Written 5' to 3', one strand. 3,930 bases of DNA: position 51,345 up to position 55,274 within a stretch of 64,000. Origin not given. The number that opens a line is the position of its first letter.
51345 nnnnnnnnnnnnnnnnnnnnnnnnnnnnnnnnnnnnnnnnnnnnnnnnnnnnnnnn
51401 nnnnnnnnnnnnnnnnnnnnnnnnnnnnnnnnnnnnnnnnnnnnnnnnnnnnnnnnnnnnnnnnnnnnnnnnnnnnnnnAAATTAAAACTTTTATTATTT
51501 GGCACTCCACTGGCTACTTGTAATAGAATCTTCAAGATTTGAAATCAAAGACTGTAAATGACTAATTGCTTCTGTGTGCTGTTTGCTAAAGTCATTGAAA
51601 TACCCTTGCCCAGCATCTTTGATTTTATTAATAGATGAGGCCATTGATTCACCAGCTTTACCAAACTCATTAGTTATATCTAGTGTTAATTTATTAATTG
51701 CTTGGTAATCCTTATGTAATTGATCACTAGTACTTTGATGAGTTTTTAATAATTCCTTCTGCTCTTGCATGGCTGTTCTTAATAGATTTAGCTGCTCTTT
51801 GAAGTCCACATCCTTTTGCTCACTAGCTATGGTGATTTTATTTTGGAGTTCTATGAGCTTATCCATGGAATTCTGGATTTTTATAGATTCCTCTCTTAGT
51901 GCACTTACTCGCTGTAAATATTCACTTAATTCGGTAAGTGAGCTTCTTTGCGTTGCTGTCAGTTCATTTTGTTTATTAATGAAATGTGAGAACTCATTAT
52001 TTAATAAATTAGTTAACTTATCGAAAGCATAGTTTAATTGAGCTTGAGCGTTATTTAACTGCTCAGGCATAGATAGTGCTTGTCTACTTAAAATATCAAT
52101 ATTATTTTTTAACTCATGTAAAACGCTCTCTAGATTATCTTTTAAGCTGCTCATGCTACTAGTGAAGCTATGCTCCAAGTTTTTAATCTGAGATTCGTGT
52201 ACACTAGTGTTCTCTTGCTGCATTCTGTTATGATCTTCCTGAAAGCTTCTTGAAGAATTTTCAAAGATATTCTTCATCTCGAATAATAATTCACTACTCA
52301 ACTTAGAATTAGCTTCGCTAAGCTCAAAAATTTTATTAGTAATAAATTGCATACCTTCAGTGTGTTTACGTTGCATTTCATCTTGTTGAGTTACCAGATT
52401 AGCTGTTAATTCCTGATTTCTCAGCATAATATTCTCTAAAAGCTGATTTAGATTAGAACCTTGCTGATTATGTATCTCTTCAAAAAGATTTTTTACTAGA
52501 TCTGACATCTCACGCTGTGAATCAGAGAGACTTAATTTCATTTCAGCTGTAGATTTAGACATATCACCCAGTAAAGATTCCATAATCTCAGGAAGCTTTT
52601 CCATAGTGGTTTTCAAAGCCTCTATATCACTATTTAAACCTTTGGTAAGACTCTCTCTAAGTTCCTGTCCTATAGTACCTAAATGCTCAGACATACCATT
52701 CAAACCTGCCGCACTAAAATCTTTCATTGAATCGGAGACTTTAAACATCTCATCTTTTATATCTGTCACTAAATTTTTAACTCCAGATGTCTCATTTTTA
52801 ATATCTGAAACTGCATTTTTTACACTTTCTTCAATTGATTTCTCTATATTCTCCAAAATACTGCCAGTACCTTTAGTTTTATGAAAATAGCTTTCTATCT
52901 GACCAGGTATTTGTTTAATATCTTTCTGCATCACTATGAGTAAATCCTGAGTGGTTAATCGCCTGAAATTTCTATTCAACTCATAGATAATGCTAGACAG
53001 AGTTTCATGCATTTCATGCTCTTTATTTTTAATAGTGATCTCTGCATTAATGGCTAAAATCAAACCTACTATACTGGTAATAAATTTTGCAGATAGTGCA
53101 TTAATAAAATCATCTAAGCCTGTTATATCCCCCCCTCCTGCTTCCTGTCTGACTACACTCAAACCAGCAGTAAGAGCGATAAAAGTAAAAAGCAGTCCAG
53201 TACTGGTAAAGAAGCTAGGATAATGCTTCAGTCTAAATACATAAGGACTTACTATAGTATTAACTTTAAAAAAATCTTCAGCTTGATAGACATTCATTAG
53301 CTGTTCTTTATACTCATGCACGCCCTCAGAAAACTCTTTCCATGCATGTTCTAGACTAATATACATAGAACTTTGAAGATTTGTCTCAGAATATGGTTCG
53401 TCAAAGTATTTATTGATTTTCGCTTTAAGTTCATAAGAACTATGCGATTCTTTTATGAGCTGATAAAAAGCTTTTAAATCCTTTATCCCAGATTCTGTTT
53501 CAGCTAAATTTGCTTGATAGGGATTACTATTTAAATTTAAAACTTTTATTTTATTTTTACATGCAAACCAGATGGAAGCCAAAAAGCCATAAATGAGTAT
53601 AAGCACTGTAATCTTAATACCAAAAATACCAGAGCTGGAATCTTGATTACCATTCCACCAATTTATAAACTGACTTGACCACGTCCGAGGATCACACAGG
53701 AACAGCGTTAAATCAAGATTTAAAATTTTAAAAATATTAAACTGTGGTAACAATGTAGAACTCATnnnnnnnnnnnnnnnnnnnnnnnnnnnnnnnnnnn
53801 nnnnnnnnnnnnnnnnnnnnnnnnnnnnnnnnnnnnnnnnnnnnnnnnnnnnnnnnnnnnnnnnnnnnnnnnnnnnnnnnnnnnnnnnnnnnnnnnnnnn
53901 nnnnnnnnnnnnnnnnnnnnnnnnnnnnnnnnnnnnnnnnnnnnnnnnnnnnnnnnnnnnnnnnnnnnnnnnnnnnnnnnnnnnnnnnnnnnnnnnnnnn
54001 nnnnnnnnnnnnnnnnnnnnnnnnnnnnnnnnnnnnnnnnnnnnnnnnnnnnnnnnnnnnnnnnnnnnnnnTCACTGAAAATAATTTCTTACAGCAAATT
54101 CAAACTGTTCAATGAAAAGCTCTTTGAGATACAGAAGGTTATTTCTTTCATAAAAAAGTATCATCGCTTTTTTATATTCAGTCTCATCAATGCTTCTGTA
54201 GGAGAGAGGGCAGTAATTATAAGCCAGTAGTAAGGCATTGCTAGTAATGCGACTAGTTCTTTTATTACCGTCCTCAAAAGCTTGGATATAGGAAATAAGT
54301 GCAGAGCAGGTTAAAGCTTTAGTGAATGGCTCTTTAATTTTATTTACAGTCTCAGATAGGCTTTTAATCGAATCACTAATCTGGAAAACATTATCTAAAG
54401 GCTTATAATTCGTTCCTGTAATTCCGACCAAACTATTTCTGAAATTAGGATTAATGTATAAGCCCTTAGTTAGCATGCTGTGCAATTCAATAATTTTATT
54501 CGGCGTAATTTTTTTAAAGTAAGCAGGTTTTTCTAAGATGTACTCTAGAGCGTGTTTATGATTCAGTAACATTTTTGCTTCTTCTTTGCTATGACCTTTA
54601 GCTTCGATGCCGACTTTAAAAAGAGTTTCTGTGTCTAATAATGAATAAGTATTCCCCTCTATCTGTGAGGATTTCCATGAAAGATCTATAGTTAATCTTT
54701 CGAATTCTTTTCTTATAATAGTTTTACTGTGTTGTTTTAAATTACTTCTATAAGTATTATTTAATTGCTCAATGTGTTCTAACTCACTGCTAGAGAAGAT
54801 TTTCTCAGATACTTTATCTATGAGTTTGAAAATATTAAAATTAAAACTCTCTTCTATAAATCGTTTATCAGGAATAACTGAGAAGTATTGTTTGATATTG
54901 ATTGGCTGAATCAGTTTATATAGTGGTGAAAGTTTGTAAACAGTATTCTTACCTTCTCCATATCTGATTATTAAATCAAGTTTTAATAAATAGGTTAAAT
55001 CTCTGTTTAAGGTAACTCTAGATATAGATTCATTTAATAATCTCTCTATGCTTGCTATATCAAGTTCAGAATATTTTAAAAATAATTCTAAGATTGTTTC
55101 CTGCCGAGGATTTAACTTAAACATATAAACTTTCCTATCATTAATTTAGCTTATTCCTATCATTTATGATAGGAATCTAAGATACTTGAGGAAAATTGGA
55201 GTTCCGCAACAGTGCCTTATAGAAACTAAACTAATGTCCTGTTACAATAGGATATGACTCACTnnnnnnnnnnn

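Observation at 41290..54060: Two copies of a ~240-bp conserved, apparently structured element, in the same orientation, flank the Ppl-like/Zorya defence block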

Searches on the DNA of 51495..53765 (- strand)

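Call 66: search_rna_families(sources=[L015, L023, L021, L028], threshold=evalue, max_evalue=5, show_alignments=3)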
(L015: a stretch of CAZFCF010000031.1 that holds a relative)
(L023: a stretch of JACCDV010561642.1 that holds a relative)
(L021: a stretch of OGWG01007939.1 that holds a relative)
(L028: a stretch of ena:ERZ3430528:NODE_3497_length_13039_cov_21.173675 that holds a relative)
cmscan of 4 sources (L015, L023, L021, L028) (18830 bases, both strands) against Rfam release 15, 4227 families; matches with E-value up to 5: 9.
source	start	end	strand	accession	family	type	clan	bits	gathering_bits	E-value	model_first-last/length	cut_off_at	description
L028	1449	1520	+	RF02075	STnc230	Gene; sRNA;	-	31.1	50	0.41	1-83/83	no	Enterobacterial sRNA STnc230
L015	1513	1582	+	RF01859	Phe_leader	Cis-reg; leader;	-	29.2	55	0.26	1-125/125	no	Phenylalanine leader peptide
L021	664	756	-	RF02221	sRNA-Xcc1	Gene; sRNA;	-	29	53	0.19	1-87/87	no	sRNA-Xcc1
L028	8797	8897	+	RF03531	n00280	Gene; sRNA;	-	25.5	65.2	3.2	1-101/101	no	Clostridioides difficile sRNA included into helicase gene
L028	2781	2845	+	RF01705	Flavo-1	Gene; sRNA;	-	22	42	1.2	1-76/76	no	Flavo-1 RNA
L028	6823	6939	+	RF00015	U4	Gene; snRNA; splicing;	CL00007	20.9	46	0.48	1-138/138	no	U4 spliceosomal RNA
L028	4684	4739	-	RF01232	snoR442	Gene; snRNA; snoRNA; CD-box;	-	20.3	50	2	1-46/46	no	Small nucleolar RNA R442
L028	579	681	+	RF00445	MIR399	Gene; miRNA;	-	19.5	57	3.4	1-117/117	no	mir-399 microRNA precursor family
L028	177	260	-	RF00373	RNaseP_arch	Gene; ribozyme;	CL00002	13.6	84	3.2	94-182/288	no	Archaeal RNase P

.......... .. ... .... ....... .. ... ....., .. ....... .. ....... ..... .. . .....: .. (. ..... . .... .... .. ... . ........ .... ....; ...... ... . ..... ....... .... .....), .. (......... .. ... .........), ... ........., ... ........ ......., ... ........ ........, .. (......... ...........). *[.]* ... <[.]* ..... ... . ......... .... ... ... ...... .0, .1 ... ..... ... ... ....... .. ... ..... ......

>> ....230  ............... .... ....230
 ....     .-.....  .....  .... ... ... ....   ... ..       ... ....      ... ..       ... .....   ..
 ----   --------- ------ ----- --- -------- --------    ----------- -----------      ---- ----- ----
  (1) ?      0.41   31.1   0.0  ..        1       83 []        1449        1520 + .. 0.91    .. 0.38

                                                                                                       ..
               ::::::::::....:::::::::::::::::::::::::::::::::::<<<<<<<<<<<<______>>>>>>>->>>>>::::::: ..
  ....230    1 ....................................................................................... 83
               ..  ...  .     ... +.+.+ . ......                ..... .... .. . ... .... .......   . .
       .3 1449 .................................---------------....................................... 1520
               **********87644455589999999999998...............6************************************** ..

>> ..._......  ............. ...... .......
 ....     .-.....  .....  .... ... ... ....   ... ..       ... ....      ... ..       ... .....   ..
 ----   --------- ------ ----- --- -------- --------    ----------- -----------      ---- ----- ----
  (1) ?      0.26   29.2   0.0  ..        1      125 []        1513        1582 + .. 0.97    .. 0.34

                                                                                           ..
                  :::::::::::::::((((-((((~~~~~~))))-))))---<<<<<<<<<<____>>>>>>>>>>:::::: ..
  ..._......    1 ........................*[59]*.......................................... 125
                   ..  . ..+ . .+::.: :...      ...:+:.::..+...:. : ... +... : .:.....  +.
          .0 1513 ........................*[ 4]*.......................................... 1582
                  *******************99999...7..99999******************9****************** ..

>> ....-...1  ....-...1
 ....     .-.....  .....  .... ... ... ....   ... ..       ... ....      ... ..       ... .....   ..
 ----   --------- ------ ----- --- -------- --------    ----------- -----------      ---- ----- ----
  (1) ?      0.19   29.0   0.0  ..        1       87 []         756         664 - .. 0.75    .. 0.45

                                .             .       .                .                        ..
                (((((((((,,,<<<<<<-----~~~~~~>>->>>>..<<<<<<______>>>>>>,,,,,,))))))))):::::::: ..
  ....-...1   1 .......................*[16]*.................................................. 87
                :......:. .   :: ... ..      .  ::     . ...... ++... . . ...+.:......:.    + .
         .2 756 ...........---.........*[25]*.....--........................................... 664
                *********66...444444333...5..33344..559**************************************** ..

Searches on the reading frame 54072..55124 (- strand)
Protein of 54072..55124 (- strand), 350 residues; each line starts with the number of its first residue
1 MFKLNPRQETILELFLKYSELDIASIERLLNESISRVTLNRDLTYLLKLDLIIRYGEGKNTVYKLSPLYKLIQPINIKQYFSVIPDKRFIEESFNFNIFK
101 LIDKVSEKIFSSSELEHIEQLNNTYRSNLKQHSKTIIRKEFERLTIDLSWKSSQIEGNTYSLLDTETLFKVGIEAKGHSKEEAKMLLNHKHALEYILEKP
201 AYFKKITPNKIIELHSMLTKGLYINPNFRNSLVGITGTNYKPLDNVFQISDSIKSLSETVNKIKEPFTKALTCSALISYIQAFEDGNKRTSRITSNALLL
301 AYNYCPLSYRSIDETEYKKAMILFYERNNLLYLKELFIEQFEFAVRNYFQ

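Call 8: search_protein_families(library=pfam, proteins=[window:54072-55124:-])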
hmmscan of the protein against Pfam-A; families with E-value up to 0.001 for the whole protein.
window:54072-55124:- (350 aa): 1 family
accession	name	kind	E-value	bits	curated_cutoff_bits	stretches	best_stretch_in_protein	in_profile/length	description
PF02661.23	Fic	-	1.9e-10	41.9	24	1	206-299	2-93/93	Fic/DOC family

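Call 9: search_protein_families(library=padloc, proteins=[window:54072-55124:-])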
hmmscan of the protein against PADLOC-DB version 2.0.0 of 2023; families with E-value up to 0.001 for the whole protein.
window:54072-55124:- (350 aa): 6 families
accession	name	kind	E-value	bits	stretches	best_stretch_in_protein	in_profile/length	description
PDLC03963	SoFic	-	1.5e-15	55.5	1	127-301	37-214/361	-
PDLC04840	PDC-S04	-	1.7e-12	45.6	1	142-342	9-213/227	-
PDLC04836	PDC-S04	-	1.4e-10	38.7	1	129-337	9-223/244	-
PDLC04837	PDC-S04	-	3.9e-09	34.1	1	123-344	5-227/234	-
PDLC04839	PDC-S04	-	4.7e-05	21.1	1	193-322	46-184/205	-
PDLC04838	PDC-S04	-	6.4e-05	20.8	1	268-338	131-199/209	-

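Call 19: find_encoding_contigs(protein=window:54072-55124:-, flank=10000, max_places=10)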
Protein window:54072-55124:- (350 aa): no gene with exactly this product is on record in the collection.
